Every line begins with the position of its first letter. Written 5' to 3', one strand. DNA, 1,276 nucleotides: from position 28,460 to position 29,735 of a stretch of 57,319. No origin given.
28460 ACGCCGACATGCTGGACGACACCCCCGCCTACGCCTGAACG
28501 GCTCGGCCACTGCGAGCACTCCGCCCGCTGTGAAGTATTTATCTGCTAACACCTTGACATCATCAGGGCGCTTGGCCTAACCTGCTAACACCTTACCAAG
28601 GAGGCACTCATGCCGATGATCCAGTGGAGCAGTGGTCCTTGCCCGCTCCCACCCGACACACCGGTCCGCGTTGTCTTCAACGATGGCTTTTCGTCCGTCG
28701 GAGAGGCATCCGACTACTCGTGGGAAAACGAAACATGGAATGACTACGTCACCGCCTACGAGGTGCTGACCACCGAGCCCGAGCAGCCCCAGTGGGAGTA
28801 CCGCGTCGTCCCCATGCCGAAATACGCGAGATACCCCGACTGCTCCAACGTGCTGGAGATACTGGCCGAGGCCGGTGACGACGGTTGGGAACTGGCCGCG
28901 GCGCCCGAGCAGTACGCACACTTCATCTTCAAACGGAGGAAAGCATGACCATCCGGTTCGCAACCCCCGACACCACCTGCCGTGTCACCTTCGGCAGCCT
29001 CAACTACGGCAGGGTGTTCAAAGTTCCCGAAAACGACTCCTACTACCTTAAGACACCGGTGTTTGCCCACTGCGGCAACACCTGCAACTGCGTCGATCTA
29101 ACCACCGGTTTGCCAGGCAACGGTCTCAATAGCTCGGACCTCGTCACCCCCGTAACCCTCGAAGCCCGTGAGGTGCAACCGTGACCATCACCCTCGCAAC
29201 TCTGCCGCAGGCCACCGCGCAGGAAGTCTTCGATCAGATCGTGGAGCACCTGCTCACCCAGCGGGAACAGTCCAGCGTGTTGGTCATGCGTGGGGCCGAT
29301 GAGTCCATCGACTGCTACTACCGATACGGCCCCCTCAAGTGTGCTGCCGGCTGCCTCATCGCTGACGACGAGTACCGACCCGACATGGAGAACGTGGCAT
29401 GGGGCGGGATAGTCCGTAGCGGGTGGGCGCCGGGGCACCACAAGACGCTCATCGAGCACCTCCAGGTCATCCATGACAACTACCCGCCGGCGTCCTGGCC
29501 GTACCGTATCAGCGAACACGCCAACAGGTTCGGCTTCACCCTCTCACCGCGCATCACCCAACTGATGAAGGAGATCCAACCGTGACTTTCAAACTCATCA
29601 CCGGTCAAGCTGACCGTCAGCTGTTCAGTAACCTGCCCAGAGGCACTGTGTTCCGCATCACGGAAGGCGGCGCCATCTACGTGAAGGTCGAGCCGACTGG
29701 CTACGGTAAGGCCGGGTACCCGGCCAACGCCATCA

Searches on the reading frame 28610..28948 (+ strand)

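Call 8: search_protein_families(library=phrogs, proteins=[window:28610-28948:+], max_evalue=0.001)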
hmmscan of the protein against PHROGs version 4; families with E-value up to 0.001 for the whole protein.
window:28610-28948:+ (112 aa): 2 families
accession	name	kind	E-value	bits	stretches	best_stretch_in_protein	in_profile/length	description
phrog_16943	-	unknown function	0.0001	23.3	1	3-54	112-163/166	-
phrog_9174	-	unknown function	0.0003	22.1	1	4-63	19-87/157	-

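Call 9: search_protein_families(library=pfam, proteins=[window:28610-28948:+], max_evalue=0.01)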
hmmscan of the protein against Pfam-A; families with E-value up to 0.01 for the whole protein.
window:28610-28948:+ (112 aa): 2 families
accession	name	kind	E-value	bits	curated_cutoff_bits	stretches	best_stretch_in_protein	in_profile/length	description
PF13783.11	DUF4177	-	0.0035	18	25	1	62-97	1-42/65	Domain of unknown function (DUF4177)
PF18963.5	DUF5703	-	0.0049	16.9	33.2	0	61-96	1-34/51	Family of unknown function (DUF5703)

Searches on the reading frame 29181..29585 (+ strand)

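Call 8: search_protein_families(library=phrogs, proteins=[window:29181-29585:+], max_evalue=0.001)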
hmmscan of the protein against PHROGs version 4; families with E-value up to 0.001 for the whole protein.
window:29181-29585:+ (134 aa): 1 family
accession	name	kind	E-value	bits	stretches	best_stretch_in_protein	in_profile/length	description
phrog_17693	-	unknown function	3.3e-22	80.1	1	2-103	3-107/259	-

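Call 9: search_protein_families(library=pfam, proteins=[window:29181-29585:+], max_evalue=0.01)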
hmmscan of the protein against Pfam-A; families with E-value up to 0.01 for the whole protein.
window:29181-29585:+ (134 aa): 0 families
